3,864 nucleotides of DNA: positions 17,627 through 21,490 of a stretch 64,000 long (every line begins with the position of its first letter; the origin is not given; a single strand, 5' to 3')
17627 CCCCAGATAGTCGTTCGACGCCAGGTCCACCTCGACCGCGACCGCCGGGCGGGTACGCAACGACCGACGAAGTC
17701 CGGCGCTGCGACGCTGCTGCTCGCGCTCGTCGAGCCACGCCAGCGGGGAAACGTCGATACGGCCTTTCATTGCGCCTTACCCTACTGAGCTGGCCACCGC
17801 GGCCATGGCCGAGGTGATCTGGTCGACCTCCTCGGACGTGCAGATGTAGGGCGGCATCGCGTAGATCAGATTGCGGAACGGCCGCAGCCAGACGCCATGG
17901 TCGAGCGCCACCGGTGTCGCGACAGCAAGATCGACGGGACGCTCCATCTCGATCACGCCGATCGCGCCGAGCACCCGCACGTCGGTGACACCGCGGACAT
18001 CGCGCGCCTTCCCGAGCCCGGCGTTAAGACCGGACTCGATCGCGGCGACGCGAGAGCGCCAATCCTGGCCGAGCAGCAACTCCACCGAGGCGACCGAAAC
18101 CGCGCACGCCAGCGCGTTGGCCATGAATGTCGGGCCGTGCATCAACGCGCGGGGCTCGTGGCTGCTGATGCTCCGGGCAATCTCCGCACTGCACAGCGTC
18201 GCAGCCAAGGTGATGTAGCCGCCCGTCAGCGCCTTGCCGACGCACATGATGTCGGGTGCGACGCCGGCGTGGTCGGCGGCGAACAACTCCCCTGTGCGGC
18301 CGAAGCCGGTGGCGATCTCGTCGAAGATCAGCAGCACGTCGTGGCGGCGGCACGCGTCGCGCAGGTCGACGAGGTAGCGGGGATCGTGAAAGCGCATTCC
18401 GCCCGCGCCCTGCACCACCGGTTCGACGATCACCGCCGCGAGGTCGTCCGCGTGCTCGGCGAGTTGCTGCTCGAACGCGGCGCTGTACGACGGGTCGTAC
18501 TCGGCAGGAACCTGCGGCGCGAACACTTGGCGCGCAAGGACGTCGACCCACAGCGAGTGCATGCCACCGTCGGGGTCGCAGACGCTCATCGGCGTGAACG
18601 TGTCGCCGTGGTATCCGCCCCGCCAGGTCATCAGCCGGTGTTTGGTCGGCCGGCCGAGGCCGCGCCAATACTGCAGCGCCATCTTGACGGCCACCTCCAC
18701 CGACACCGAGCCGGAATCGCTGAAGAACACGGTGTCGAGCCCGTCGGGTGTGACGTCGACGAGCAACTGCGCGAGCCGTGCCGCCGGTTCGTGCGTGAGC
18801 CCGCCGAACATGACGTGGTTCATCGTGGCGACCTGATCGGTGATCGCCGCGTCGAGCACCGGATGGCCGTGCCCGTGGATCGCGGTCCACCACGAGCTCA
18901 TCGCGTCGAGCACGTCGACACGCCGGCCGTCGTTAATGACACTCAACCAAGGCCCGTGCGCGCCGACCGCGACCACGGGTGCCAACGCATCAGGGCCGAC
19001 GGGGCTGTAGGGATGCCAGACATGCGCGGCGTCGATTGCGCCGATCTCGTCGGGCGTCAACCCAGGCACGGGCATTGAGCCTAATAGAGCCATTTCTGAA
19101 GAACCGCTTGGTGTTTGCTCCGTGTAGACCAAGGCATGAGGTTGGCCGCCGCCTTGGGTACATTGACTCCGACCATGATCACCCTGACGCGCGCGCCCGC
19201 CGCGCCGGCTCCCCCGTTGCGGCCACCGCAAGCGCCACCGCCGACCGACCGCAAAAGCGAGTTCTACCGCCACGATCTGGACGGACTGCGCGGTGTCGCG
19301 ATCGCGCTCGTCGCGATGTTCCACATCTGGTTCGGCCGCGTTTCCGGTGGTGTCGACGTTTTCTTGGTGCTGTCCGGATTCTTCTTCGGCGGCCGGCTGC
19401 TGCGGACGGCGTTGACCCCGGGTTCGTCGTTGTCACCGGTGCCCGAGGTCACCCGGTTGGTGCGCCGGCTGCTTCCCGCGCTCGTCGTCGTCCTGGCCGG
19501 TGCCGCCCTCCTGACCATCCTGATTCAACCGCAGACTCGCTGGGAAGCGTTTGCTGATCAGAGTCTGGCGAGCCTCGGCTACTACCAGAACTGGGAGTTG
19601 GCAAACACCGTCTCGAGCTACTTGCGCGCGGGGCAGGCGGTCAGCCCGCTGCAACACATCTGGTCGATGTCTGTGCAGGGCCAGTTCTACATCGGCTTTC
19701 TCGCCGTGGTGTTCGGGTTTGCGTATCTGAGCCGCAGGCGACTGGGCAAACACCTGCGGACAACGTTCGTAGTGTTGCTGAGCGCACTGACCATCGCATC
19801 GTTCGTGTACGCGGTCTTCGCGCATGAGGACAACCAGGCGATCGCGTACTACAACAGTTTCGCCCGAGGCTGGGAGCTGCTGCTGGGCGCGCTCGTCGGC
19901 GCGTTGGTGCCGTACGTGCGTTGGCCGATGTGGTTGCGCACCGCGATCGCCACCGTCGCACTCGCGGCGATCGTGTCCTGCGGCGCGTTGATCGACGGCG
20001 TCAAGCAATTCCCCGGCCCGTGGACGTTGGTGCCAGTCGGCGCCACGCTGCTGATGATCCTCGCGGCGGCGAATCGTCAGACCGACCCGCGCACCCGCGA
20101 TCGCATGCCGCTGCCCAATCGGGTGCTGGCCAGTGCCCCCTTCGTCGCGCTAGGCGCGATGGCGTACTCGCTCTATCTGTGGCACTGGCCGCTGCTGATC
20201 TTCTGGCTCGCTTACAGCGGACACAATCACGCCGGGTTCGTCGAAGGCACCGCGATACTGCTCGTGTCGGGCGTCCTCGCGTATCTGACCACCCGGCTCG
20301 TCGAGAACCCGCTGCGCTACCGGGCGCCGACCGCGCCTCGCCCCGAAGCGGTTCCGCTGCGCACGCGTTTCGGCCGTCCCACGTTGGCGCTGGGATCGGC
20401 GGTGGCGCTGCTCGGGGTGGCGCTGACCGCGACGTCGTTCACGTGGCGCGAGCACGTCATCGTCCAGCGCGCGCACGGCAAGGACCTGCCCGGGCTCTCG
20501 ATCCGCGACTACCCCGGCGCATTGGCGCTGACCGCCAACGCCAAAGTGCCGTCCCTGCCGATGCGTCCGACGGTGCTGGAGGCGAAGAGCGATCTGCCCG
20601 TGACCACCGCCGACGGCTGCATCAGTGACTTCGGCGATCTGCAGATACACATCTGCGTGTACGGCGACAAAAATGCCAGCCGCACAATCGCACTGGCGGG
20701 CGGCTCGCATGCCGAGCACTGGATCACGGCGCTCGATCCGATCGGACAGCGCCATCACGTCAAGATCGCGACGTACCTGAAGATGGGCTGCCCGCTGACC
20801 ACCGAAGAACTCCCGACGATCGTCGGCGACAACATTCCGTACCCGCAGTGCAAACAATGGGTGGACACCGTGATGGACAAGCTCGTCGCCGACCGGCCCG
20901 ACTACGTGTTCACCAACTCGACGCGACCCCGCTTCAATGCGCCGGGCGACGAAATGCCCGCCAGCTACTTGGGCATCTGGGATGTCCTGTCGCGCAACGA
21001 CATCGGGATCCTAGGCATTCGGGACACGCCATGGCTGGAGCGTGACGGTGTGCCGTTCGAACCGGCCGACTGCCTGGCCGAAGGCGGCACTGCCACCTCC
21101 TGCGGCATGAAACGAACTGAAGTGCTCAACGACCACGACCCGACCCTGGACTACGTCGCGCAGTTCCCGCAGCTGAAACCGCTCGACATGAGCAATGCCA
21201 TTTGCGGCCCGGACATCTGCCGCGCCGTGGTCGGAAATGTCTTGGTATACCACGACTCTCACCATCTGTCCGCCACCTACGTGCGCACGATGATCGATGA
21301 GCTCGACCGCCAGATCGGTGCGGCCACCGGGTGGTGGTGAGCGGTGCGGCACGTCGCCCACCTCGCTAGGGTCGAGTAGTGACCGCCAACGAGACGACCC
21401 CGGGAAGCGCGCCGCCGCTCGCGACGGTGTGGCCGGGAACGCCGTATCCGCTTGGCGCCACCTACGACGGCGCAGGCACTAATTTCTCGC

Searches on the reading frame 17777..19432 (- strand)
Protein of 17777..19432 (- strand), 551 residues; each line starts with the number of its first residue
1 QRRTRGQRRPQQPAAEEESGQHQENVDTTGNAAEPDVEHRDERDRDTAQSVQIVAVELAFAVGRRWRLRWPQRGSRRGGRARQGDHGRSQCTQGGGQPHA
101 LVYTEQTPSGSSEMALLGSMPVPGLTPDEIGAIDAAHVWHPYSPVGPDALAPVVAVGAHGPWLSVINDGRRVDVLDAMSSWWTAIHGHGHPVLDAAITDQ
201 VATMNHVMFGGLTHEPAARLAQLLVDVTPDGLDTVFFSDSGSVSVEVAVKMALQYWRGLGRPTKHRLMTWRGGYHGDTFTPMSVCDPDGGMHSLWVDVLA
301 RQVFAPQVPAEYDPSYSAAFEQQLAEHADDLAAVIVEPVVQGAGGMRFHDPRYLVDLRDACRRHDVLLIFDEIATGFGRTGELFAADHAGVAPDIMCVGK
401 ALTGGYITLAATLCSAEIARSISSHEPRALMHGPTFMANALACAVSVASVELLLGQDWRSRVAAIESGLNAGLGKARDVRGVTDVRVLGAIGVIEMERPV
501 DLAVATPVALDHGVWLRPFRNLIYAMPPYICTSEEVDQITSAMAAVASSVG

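Call 55: search_protein_families(library=pfam, max_evalue=0.000001, proteins=[window:17777-19432:-])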
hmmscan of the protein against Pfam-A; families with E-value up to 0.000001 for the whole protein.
window:17777-19432:- (551 aa): 1 family
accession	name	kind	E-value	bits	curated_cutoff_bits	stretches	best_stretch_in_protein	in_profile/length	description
PF00202.27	Aminotran_3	-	4.4e-110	368.6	30.5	1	154-545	12-401/403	Aminotransferase class-III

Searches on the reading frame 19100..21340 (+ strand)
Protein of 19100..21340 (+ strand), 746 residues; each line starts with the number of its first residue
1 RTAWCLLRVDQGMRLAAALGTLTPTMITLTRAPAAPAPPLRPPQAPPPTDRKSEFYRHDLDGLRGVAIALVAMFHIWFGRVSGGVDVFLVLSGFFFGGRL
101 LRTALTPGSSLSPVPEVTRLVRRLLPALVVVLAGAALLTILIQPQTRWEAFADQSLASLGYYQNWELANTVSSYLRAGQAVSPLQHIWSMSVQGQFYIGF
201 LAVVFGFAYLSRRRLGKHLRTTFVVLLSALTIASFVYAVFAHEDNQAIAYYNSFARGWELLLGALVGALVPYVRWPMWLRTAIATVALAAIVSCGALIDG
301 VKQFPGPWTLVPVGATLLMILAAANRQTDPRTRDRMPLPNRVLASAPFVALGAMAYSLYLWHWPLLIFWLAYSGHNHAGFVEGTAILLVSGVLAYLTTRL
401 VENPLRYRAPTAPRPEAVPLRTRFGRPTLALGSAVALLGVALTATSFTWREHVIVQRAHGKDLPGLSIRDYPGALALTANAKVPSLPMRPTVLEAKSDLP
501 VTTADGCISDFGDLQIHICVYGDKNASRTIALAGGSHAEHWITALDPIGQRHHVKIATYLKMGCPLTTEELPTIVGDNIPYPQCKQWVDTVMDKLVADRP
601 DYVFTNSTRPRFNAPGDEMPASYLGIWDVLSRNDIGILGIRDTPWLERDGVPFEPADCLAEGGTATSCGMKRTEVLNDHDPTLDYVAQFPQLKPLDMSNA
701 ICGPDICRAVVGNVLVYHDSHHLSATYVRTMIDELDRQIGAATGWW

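Call 55: search_protein_families(library=pfam, max_evalue=0.000001, proteins=[window:19100-21340:+])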
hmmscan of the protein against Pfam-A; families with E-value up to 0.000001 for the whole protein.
window:19100-21340:+ (746 aa): 2 families
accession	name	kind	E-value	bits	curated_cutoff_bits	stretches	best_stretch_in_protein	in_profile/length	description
PF01757.29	Acyl_transf_3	-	8.4e-24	84.7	31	1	58-397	2-324/326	Acyltransferase domain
PF19040.6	SGNH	-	4.1e-21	76.3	27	1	515-735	11-246/248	SGNH domain (fused to AT3 domains)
